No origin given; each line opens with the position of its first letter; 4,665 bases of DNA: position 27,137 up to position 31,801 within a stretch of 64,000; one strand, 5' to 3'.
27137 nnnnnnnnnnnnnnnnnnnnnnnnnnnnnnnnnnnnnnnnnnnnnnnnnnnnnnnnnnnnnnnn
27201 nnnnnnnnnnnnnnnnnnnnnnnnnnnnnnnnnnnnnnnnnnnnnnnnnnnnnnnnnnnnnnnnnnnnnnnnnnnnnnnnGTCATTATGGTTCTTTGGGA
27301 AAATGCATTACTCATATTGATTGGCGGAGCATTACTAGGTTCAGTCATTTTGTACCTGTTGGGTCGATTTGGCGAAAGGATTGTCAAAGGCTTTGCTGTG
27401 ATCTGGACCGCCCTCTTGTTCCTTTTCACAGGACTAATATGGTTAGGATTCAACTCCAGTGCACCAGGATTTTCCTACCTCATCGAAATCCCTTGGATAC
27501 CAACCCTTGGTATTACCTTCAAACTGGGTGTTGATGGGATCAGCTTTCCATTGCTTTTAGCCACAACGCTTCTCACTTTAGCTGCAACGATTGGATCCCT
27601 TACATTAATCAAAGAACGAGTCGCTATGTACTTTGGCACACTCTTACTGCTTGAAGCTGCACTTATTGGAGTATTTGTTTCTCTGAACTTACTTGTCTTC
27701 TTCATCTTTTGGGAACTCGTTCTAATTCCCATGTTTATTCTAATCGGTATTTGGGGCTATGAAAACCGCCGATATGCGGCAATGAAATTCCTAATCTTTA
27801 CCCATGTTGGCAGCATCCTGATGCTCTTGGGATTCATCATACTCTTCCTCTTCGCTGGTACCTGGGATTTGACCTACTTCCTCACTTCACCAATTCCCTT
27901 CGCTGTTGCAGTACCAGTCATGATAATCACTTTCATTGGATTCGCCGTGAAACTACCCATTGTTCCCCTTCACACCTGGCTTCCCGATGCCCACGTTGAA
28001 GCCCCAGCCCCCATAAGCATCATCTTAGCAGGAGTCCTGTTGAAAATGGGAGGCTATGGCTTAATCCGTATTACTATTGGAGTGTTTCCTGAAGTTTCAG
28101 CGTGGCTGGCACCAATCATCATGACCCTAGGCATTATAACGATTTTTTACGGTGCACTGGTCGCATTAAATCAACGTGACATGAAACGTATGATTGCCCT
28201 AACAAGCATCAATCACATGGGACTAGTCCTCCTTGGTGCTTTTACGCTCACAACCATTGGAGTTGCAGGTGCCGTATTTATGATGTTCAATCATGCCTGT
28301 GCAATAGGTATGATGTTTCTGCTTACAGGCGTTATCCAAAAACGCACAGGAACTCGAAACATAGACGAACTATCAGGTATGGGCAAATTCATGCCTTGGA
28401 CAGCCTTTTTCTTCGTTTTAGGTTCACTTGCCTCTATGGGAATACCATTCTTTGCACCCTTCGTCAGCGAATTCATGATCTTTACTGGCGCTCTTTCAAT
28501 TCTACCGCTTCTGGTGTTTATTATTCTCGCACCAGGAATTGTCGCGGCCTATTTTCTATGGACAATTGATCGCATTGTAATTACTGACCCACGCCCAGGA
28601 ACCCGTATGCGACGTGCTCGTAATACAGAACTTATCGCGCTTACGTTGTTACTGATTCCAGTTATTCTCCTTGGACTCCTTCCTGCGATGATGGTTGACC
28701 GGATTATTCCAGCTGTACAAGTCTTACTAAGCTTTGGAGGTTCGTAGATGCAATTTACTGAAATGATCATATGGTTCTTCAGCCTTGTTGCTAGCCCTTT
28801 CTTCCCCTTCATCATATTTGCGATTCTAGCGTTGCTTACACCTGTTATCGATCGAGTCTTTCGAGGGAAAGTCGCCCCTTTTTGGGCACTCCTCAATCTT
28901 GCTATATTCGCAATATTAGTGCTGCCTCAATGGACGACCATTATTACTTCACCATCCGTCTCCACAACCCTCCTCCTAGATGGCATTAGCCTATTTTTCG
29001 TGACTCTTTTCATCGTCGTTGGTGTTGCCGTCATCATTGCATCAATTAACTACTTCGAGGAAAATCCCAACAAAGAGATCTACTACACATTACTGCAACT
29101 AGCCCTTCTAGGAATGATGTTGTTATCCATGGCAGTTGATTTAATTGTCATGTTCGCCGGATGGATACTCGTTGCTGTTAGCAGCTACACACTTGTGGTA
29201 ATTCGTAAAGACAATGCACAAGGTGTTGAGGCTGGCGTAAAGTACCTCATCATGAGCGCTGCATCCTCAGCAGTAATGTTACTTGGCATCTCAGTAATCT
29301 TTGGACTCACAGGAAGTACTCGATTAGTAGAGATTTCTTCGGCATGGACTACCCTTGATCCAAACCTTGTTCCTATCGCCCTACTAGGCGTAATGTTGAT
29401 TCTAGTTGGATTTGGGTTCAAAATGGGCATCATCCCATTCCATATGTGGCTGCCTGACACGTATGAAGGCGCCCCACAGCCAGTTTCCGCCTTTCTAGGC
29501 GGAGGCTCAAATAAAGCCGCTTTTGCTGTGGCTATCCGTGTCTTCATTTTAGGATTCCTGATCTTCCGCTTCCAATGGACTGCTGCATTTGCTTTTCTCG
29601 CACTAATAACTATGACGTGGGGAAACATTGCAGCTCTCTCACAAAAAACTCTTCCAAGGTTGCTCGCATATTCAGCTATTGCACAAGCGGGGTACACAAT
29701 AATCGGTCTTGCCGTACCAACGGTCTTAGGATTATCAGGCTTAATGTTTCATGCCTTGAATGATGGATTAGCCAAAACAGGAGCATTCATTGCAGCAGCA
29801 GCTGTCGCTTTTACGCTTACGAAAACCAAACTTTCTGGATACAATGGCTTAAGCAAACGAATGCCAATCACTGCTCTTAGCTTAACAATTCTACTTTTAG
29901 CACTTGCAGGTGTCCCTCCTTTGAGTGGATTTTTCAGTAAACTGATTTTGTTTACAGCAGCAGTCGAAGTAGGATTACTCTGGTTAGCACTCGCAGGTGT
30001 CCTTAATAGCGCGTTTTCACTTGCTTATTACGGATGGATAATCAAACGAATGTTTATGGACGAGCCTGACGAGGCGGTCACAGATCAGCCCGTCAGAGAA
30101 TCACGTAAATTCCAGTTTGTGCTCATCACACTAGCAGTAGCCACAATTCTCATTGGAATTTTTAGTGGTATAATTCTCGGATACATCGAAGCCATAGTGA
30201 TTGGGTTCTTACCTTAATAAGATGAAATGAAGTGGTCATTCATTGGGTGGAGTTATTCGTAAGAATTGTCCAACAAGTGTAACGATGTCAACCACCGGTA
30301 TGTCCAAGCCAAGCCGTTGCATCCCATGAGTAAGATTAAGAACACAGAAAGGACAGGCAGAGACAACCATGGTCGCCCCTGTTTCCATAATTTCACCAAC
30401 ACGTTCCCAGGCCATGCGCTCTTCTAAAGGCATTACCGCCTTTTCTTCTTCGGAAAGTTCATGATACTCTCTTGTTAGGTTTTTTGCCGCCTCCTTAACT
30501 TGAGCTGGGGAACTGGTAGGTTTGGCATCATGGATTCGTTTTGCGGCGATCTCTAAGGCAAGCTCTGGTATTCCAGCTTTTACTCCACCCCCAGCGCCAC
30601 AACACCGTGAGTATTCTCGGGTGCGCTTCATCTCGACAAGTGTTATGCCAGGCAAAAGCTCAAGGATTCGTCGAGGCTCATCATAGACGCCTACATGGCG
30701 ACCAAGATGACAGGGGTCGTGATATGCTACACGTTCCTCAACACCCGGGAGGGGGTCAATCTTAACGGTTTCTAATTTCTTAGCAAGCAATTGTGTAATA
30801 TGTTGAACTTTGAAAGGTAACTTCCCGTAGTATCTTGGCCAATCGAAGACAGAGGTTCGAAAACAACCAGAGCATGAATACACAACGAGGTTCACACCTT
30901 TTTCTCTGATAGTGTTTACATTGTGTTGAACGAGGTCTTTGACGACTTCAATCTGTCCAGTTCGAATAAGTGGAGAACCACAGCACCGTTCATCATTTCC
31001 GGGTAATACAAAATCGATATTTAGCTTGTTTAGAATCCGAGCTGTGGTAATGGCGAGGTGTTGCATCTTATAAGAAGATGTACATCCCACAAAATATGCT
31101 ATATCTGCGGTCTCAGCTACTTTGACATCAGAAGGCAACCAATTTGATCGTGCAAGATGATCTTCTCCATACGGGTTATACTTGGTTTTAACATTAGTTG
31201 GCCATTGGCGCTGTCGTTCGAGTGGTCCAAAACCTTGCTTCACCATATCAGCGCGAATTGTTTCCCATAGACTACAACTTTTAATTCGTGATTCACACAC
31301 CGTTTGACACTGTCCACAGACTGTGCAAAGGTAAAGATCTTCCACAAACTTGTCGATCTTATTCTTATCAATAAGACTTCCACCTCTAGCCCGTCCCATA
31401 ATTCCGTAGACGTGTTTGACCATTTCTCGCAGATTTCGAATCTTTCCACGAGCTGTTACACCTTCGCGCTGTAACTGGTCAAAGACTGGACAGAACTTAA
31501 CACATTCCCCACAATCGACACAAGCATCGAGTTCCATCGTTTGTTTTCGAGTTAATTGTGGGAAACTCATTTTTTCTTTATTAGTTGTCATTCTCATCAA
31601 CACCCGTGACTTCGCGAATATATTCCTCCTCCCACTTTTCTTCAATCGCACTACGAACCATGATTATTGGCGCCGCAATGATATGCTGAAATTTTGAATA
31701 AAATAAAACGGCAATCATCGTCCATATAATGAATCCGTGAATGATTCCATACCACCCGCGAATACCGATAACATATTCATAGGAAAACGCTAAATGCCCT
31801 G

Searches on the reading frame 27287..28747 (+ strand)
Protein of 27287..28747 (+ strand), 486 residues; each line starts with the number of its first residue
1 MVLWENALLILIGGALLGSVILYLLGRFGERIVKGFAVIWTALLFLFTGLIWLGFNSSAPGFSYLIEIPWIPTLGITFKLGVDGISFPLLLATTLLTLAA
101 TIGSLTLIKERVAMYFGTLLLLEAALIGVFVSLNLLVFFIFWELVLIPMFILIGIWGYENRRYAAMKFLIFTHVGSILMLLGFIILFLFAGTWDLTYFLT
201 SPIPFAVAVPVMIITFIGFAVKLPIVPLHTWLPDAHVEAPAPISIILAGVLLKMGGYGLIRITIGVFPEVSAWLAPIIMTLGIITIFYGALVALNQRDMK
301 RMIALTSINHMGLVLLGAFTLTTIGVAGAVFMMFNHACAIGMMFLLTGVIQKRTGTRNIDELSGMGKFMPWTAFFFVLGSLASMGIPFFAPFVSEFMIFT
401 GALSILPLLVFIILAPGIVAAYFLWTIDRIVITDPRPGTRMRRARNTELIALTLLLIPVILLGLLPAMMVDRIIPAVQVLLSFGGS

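Call 4: search_protein_families(library=pfam, proteins=[window:27287-28747:+])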
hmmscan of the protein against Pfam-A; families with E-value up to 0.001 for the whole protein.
window:27287-28747:+ (486 aa): 1 family
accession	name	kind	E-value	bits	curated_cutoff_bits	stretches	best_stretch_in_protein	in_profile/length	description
PF00361.26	Proton_antipo_M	-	1.3e-71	241.7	21.5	1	132-413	1-286/294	NADH:quinone oxidoreductase/Mrp antiporter, TM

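Call 5: search_protein_families(library=ncbifam, proteins=[window:27287-28747:+])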
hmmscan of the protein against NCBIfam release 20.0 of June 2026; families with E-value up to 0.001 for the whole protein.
window:27287-28747:+ (486 aa): 72 families (the best 25 are shown)
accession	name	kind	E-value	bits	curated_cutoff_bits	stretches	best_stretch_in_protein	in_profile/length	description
TIGR01972.1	NDH_I_M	subfamily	3.2e-140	468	263.8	1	11-481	4-483/486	NADH-quinone oxidoreductase subunit M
NF004499.0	PRK05846.1-3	equivalog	4.4e-111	372.1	585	1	28-481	30-485/502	NADH-quinone oxidoreductase subunit M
NF005060.0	PRK06473.1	equivalog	2.9e-105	352.9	747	1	11-481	5-482/500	NADH-quinone oxidoreductase subunit M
NF009212.0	PRK12561.1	subfamily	3.2e-104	349.5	645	1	15-471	16-486/531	NAD(P)H-quinone oxidoreductase subunit 4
NF004501.0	PRK05846.1-5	subfamily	1.5e-103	347.2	598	1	17-482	17-485/492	NADH-quinone oxidoreductase subunit M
NF004500.0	PRK05846.1-4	equivalog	7.9e-103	344.9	550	1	10-481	9-503/525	NADH-quinone oxidoreductase subunit M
NF004505.0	PRK05846.2-5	equivalog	3.2e-98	329.7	700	1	8-481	5-482/508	NADH-quinone oxidoreductase subunit M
NF005611.0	PRK07363.1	equivalog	7.4e-97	324.9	764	1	15-480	9-481/501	NADH-quinone oxidoreductase subunit M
NF004506.0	PRK05846.2-6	equivalog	3.6e-95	320.1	789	1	36-478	40-487/493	NADH-quinone oxidoreductase subunit M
NF004498.0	PRK05846.1-1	equivalog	3.6e-90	303.2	614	1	10-477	5-493/509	NADH-quinone oxidoreductase subunit M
NF002713.0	PRK02546.1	subfamily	1.7e-86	290.8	827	1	18-479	21-497/533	NAD(P)H-quinone oxidoreductase subunit 4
NF004504.0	PRK05846.2-3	equivalog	2.2e-77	261.2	785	1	32-476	40-490/499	NADH-quinone oxidoreductase subunit M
NF004502.0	PRK05846.2-1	equivalog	5.1e-73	246.5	791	1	74-474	82-491/500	NADH-quinone oxidoreductase subunit M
NF004503.0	PRK05846.2-2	subfamily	2.1e-69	235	720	1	9-473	5-482/490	NADH-quinone oxidoreductase subunit M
NF005086.0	PRK06521.1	equivalog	8.2e-58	196.4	667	1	25-481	28-507/669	hydrogenase 4 subunit B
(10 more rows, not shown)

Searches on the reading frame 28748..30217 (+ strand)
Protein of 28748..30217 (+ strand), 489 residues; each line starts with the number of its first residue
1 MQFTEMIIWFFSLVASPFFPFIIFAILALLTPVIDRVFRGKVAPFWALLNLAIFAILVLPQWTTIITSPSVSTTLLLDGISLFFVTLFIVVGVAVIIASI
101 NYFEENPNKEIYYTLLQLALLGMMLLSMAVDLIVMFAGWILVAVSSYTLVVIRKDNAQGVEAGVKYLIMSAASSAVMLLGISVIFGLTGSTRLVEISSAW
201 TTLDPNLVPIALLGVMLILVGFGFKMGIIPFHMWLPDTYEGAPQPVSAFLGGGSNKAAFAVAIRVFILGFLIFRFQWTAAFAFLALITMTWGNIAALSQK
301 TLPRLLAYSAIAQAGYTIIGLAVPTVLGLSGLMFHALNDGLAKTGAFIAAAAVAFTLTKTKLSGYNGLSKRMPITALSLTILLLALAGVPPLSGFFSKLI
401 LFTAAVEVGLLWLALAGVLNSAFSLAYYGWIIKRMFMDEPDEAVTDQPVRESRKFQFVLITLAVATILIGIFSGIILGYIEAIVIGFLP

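Call 4: search_protein_families(library=pfam, proteins=[window:28748-30217:+])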
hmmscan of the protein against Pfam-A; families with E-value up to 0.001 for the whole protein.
window:28748-30217:+ (489 aa): 2 families
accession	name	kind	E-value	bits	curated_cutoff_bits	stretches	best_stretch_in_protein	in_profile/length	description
PF00361.26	Proton_antipo_M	-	2.5e-65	221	21.5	1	129-424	1-294/294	NADH:quinone oxidoreductase/Mrp antiporter, TM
PF00662.26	Proton_antipo_N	-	0.00049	20.4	24.5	1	62-112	1-50/51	NADH-Ubiquinone oxidoreductase (complex I), chain 5 N-terminus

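Call 5: search_protein_families(library=ncbifam, proteins=[window:28748-30217:+])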
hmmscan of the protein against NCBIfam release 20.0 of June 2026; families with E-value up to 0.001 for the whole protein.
window:28748-30217:+ (489 aa): 73 families (the best 25 are shown)
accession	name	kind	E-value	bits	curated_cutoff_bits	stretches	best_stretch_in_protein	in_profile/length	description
TIGR01770.1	NDH_I_N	subfamily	3e-95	320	332.6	1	18-476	4-471/472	NADH-quinone oxidoreductase subunit NuoN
NF004445.0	PRK05777.2-3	equivalog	3.7e-86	290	408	1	13-483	10-473/475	NADH-quinone oxidoreductase subunit NuoN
NF004440.0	PRK05777.1-3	equivalog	1.1e-85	288.4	519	1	18-476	11-465/477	NADH-quinone oxidoreductase subunit NuoN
NF004442.0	PRK05777.1-5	equivalog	2.5e-85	287.3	523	1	21-479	17-473/483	NADH-quinone oxidoreductase subunit NuoN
NF002701.0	PRK02504.1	equivalog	3.3e-83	279.9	569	1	22-477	21-483/513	NAD(P)H-quinone oxidoreductase subunit N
NF004441.0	PRK05777.1-4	equivalog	2.7e-77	260.6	477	1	110-481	146-517/524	NADH-quinone oxidoreductase subunit NuoN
NF004446.0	PRK05777.2-4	equivalog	2.5e-73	247.9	590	1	26-481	26-492/502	NADH-quinone oxidoreductase subunit NuoN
NF004443.0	PRK05777.2-1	equivalog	1.6e-64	219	626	1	28-475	24-483/506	NADH-quinone oxidoreductase subunit NuoN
NF006419.0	PRK08668.1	equivalog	2e-63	215.1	617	1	25-484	12-478/613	NADH dehydrogenase subunit M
NF004444.0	PRK05777.2-2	equivalog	2.7e-61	208.2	496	1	12-484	11-491/496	NADH-quinone oxidoreductase subunit NuoN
NF004439.0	PRK05777.1-1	equivalog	7.5e-60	203.2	531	1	49-477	45-475/485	NADH-quinone oxidoreductase subunit NuoN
NF006240.0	PRK08376.1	subfamily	2.9e-56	191.5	662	1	76-479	87-498/521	putative monovalent cation/H+ antiporter subunit D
NF006241.0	PRK08377.1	equivalog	2.5e-55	188.4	645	1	26-477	14-467/494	NADH dehydrogenase subunit N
NF009306.0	PRK12663.1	equivalog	4.8e-52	177.4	542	1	73-480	71-474/498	Na+/H+ antiporter subunit D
NF005818.0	PRK07691.1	equivalog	5.4e-50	170.8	586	1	71-483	69-479/496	Na+/H+ antiporter subunit D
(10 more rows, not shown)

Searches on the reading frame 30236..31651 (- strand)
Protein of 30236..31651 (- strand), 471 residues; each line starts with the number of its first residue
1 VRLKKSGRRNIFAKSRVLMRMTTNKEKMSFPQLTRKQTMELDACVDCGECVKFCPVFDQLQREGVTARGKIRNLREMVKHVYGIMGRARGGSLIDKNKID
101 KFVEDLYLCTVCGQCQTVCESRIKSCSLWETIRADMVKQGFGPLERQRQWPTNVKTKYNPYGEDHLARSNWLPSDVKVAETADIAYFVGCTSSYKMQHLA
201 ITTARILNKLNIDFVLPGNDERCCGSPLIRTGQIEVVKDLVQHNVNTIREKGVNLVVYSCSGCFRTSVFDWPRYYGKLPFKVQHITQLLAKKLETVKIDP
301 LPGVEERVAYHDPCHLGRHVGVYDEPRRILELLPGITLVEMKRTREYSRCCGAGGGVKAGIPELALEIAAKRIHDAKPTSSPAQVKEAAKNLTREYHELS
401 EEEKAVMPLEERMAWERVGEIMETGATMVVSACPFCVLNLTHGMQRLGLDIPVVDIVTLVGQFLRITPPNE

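Call 47: search_protein_families(library=pfam, proteins=[window:30236-31651:-], max_evalue=0.00001)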
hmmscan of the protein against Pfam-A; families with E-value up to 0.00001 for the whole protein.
window:30236-31651:- (471 aa): 5 families
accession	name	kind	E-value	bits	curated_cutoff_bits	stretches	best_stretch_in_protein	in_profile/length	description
PF02754.22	CCG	-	7.3e-38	129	20.6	2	184-264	1-81/85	Cysteine-rich domain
PF13183.11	Fer4_8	-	7.8e-11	42.8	27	1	40-123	1-68/68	4Fe-4S dicluster domain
PF13187.11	Fer4_9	-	3.7e-06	27.3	27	0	33-55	31-48/52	4Fe-4S dicluster domain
PF13534.11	Fer4_17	-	3.8e-06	27.8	22.2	0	43-123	1-60/61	4Fe-4S dicluster domain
PF13237.11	Fer4_10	-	9.3e-06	25.9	25.5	0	40-119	5-52/53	4Fe-4S dicluster domain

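Call 49: search_protein_families(library=ncbifam, proteins=[window:30236-31651:-], max_evalue=1e-8)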
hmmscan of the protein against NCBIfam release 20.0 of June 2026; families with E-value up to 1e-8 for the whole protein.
window:30236-31651:- (471 aa): 10 families
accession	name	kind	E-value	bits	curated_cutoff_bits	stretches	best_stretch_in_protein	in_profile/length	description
NF004898.0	PRK06259.1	equivalog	2.2e-72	244.3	385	1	25-376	115-444/488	fumarate reductase (CoM/CoB) subunit TfrB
NF045670.1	quin_L_LdhH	equivalog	2.7e-42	144.9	800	1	179-381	464-671/706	L-lactate dehydrogenase (quinone) large subunit LdhH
NF008369.0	PRK11168.1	equivalog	1.7e-29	103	278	1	177-368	162-353/401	anaerobic glycerol-3-phosphate dehydrogenase subunit C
NF045663.1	diclust_near_Sec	equivalog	2.3e-22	78.9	530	1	109-376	355-603/759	pyridine nucleotide-disulfide oxidoreductase/dicluster-binding protein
TIGR03379.1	glycerol3P_GlpC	equivalog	4.4e-21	75.1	279.9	1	181-355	161-335/397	anaerobic glycerol-3-phosphate dehydrogenase subunit GlpC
NF045724.1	ferredox_TmcB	equivalog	7.6e-20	70.9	735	1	180-362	184-369/430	electron transfer complex ferredoxin TmcB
NF045711.1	sulf_resp_HmcF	equivalog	1.4e-18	66.9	750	1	37-358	55-386/457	sulfate respiration complex iron-sulfur protein HmcF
NF008434.0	PRK11274.1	equivalog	2.1e-15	56.6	333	1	184-379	170-372/409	glycolate oxidase subunit GlcF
TIGR03288.1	CoB_CoM_SS_B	equivalog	8.4e-15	54.8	345.15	0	280-377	116-219/290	CoB--CoM heterodisulfide reductase subunit B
NF045796.1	DsrK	equivalog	1.3e-13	50.4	400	0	281-360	298-377/453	sulfate reduction electron transfer complex DsrMKJOP subunit DsrK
